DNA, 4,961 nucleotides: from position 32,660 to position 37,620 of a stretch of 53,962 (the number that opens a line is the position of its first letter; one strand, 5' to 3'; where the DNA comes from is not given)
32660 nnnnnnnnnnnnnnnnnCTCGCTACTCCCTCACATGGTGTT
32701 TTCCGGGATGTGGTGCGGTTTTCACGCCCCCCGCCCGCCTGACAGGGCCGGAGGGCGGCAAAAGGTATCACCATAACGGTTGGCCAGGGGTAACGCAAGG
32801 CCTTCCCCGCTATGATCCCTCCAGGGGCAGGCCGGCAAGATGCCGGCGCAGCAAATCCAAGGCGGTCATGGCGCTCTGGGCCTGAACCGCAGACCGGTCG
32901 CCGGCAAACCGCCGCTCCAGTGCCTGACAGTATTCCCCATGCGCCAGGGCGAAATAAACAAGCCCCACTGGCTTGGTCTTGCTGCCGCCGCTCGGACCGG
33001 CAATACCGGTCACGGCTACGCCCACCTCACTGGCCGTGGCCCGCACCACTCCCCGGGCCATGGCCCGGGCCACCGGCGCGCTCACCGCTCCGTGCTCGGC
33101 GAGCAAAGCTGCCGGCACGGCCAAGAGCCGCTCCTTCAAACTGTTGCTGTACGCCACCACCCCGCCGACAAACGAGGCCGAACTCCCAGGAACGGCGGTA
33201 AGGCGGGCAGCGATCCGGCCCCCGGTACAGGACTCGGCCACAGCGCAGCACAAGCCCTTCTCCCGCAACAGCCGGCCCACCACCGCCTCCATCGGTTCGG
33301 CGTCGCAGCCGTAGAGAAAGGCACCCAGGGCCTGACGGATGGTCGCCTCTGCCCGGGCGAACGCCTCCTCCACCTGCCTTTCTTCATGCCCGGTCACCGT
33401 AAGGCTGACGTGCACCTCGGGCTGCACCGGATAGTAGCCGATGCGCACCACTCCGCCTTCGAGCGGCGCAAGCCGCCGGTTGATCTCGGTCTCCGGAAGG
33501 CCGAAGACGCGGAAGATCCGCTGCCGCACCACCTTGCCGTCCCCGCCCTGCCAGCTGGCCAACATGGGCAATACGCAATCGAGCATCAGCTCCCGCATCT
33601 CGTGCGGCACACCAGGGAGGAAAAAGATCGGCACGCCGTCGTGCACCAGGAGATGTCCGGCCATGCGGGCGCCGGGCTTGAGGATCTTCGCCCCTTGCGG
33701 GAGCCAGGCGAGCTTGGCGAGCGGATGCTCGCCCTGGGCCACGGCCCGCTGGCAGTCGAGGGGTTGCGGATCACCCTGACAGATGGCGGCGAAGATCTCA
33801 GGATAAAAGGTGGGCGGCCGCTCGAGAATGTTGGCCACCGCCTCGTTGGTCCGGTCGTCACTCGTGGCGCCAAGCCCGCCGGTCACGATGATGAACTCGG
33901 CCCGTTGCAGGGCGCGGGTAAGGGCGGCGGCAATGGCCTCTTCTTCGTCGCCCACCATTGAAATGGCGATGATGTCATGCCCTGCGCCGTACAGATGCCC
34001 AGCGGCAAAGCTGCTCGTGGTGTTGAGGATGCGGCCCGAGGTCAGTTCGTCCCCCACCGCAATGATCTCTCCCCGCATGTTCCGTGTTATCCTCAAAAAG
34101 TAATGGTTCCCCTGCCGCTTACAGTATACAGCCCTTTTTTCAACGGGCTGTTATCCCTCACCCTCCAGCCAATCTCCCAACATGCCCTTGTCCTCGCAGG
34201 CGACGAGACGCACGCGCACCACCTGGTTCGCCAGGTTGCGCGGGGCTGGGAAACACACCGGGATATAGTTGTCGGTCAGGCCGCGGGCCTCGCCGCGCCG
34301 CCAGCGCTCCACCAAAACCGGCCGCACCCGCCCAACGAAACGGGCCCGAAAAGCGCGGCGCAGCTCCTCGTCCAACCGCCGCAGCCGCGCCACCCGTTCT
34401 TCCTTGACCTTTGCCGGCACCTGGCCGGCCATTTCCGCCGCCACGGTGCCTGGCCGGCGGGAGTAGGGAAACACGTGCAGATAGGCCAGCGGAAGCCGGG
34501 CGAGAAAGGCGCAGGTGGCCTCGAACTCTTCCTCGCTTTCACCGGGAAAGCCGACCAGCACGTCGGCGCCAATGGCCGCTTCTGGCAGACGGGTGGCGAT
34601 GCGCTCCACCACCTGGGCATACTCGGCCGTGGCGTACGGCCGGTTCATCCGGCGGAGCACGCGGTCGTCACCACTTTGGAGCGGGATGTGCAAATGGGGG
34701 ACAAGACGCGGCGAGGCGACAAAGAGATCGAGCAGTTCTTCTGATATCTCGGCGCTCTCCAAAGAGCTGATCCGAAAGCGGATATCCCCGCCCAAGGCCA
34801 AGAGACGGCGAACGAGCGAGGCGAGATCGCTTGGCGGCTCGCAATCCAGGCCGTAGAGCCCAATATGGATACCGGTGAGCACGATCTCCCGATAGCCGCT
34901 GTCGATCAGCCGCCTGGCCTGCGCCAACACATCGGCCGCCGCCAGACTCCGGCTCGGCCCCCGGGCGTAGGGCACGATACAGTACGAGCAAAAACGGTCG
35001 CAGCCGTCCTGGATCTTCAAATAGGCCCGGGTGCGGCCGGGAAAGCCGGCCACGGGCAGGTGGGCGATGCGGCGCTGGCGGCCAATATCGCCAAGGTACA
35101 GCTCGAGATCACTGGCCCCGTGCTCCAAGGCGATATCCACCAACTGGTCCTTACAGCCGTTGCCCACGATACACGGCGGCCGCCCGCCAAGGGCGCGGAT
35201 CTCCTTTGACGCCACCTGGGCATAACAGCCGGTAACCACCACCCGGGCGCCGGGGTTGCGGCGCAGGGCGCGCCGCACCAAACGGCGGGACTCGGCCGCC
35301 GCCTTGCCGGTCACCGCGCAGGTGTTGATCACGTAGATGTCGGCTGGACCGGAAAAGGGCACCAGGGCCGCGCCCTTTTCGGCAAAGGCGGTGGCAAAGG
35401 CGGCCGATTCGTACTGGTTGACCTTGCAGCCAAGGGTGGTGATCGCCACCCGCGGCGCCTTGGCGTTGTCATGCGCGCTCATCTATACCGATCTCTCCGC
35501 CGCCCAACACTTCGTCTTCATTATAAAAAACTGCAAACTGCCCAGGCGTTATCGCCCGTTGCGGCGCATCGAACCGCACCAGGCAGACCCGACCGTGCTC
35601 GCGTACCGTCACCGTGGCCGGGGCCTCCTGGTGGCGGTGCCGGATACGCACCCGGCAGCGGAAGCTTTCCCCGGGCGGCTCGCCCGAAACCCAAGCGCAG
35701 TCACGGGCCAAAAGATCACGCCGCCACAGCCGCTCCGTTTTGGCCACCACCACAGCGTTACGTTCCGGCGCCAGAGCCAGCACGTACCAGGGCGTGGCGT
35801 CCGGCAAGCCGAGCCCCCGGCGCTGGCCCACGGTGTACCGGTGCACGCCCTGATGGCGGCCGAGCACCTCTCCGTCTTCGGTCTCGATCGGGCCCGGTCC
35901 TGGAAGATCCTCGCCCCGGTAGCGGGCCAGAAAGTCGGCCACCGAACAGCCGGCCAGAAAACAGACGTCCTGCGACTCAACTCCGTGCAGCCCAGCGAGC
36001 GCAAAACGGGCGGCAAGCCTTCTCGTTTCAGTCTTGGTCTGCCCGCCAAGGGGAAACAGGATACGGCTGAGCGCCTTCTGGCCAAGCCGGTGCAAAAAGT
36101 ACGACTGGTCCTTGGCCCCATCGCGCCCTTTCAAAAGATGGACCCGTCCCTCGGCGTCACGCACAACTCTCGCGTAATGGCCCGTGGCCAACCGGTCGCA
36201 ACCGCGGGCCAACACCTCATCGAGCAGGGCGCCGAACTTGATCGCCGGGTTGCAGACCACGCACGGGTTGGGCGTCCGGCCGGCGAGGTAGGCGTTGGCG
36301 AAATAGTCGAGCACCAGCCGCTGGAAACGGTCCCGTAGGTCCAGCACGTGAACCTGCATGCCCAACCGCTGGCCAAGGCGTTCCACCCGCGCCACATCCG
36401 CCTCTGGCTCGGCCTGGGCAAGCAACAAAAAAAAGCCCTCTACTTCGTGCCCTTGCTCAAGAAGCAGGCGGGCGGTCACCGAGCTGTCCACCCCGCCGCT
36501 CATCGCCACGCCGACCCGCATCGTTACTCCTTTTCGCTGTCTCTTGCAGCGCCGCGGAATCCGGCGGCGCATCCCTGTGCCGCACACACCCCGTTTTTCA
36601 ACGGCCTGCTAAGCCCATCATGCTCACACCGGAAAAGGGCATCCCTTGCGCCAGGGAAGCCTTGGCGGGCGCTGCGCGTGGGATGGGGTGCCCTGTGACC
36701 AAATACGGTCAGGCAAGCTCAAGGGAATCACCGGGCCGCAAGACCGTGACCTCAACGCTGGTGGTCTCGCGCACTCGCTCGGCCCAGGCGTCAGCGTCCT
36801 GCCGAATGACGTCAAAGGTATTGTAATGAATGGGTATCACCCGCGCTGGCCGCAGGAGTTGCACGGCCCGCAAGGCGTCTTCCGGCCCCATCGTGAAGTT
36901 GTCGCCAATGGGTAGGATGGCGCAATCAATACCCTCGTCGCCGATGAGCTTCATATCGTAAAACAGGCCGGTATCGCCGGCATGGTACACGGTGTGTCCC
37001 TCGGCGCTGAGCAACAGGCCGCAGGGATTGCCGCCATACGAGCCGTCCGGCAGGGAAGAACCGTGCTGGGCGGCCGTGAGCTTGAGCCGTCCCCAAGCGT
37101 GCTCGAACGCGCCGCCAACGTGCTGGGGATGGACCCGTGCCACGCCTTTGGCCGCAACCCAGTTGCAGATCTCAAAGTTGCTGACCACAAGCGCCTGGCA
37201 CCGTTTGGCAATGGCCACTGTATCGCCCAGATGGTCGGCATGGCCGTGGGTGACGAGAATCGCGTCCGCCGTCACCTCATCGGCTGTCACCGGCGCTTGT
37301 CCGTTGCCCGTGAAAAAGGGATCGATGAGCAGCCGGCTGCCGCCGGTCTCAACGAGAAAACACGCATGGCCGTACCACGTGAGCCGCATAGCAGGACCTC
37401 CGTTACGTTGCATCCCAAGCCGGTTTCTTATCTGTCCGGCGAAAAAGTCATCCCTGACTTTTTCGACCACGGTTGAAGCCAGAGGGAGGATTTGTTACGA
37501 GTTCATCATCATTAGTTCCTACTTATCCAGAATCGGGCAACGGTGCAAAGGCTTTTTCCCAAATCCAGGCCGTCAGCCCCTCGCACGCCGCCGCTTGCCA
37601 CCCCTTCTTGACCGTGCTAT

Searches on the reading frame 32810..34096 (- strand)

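Call 13: search_protein_families(library=pfam, proteins=[window:32810-34096:-], max_evalue=0.001)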
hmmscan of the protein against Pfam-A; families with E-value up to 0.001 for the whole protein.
window:32810-34096:- (428 aa): 3 families
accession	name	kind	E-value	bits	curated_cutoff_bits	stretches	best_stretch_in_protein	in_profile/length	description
PF02464.23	CinA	-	5.5e-54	182.4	23.5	1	267-419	2-154/155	Competence-damaged protein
PF00994.29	MoCF_biosynth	-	9.1e-30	103.7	26.6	1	10-180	1-143/144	Probable molybdopterin binding domain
PF18146.6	CinA_KH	-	1.9e-13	50.8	27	1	192-263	1-73/73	Damage-inducible protein CinA KH domain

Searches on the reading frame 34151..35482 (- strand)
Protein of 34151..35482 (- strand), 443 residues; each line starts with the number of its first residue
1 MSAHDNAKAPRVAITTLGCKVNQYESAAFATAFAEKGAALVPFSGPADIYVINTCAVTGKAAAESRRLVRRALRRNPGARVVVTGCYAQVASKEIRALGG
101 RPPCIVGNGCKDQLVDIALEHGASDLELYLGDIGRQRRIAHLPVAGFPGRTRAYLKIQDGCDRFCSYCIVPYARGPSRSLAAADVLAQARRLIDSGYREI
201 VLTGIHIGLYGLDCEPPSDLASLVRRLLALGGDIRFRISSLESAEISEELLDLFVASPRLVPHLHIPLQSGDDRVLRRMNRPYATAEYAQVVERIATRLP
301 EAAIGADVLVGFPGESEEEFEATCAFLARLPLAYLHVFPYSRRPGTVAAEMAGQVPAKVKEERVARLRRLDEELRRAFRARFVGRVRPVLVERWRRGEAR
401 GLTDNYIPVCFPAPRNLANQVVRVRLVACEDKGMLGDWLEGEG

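Call 15: search_protein_families(library=pfam, proteins=[window:34151-35482:-], max_evalue=0.001)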
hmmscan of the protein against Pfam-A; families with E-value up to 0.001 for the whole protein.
window:34151-35482:- (443 aa): 2 families
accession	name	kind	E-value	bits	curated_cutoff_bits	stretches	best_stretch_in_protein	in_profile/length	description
PF04055.27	Radical_SAM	-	2.7e-25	89.9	29.5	1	156-327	2-166/166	Radical SAM superfamily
PF00919.26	UPF0004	-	1.5e-23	83.1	27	1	11-99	1-90/98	Uncharacterized protein family UPF0004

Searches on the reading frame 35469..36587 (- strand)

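Call 15: search_protein_families(library=pfam, proteins=[window:35469-36587:-], max_evalue=0.001)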
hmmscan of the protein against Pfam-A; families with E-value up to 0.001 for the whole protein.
window:35469-36587:- (372 aa): 5 families
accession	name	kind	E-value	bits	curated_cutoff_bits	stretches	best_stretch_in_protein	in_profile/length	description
PF03054.22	tRNA_Me_trans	-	6.5e-61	206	20.6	1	23-212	1-201/202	tRNA methyl transferase HUP domain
PF20258.4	tRNA_Me_trans_C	-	3.2e-23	82.3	20.6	1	290-366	2-77/77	Aminomethyltransferase beta-barrel domain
PF20259.3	tRNA_Me_trans_M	-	2.7e-20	72.1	27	1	218-283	2-66/66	tRNA methyl transferase PRC-barrel domain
PF02540.23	NAD_synthase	-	0.00068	19.3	21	0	25-88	21-85/242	NAD synthase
PF00764.25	Arginosuc_synth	-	0.00084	19.9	27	0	25-90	2-67/162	Arginosuccinate synthase N-terminal HUP domain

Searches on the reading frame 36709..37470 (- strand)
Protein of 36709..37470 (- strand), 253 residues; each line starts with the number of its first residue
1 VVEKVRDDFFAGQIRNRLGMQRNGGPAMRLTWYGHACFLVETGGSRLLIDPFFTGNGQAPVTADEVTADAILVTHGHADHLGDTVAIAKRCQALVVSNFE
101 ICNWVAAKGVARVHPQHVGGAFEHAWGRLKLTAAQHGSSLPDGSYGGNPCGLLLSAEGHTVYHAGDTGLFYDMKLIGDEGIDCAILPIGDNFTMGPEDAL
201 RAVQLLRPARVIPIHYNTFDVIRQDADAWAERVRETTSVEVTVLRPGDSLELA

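Call 15: search_protein_families(library=pfam, proteins=[window:36709-37470:-], max_evalue=0.001)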
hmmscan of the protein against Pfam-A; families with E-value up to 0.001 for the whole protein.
window:36709-37470:- (253 aa): 3 families
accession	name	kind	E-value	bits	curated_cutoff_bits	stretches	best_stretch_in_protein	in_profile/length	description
PF12706.13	Lactamase_B_2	-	1.5e-28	100.2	27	1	46-216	2-200/200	Beta-lactamase superfamily domain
PF13483.12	Lactamase_B_3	-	1.2e-27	97.3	24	1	29-215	1-160/160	Beta-lactamase superfamily domain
PF00753.33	Lactamase_B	-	1.6e-12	48.3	22.7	1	31-210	2-191/196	Metallo-beta-lactamase superfamily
